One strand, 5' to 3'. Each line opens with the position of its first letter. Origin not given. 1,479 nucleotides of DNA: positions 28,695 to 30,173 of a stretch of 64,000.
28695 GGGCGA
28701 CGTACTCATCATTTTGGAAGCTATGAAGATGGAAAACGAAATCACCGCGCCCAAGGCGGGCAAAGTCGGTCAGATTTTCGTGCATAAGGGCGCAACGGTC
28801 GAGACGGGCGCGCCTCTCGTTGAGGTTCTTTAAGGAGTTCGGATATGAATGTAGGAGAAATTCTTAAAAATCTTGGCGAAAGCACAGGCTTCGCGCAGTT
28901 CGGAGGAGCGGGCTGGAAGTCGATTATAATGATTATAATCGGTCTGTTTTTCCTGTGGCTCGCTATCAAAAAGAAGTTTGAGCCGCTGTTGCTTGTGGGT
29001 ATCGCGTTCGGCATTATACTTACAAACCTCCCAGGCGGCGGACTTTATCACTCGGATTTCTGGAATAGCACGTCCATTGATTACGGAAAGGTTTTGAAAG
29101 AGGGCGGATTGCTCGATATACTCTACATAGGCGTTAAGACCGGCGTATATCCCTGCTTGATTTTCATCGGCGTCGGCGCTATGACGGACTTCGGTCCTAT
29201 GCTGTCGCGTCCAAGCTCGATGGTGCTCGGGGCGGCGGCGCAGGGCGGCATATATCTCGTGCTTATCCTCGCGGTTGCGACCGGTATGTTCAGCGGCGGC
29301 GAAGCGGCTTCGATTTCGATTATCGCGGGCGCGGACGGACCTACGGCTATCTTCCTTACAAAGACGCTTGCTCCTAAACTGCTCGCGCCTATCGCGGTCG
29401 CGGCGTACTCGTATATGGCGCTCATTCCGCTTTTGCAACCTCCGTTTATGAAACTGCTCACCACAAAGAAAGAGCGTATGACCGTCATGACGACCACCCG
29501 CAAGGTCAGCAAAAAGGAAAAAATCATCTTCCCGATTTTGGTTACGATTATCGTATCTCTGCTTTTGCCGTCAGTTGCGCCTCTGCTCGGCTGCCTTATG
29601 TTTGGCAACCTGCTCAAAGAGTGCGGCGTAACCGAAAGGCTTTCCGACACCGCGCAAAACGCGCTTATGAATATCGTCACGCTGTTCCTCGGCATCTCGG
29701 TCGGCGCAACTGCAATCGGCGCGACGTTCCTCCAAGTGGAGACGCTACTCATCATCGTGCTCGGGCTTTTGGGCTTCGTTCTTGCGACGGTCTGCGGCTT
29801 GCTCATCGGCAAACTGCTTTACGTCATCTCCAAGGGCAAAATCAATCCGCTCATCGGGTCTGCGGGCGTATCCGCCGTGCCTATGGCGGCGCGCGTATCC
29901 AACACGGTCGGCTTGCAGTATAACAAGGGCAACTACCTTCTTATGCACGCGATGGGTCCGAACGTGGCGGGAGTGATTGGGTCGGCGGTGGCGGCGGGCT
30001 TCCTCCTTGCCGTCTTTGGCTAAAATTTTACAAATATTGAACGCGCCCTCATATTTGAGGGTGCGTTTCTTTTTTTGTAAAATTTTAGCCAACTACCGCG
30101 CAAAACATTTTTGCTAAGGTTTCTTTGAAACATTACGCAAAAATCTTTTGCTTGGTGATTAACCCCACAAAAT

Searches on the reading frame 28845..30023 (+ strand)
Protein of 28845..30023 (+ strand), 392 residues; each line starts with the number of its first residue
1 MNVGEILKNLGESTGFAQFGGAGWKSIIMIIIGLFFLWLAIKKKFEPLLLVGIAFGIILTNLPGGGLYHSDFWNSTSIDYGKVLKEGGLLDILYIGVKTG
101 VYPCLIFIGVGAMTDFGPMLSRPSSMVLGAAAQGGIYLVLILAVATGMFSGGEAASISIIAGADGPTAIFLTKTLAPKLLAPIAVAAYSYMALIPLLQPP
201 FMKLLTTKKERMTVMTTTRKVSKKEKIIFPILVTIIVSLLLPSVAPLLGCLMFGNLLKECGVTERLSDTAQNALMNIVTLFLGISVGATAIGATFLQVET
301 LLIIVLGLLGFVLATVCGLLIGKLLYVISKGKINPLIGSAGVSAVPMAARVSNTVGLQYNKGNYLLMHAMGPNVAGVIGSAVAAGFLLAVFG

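Call 54: search_protein_families(library=pfam, proteins=[window:28845-30023:+], max_evalue=0.01)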
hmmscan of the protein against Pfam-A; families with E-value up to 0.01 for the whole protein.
window:28845-30023:+ (392 aa): 1 family
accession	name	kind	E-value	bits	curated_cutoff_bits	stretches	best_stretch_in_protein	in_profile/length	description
PF03977.18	OAD_beta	-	1.3e-149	498.5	31.6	1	26-391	2-349/349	Na+-transporting oxaloacetate decarboxylase beta subunit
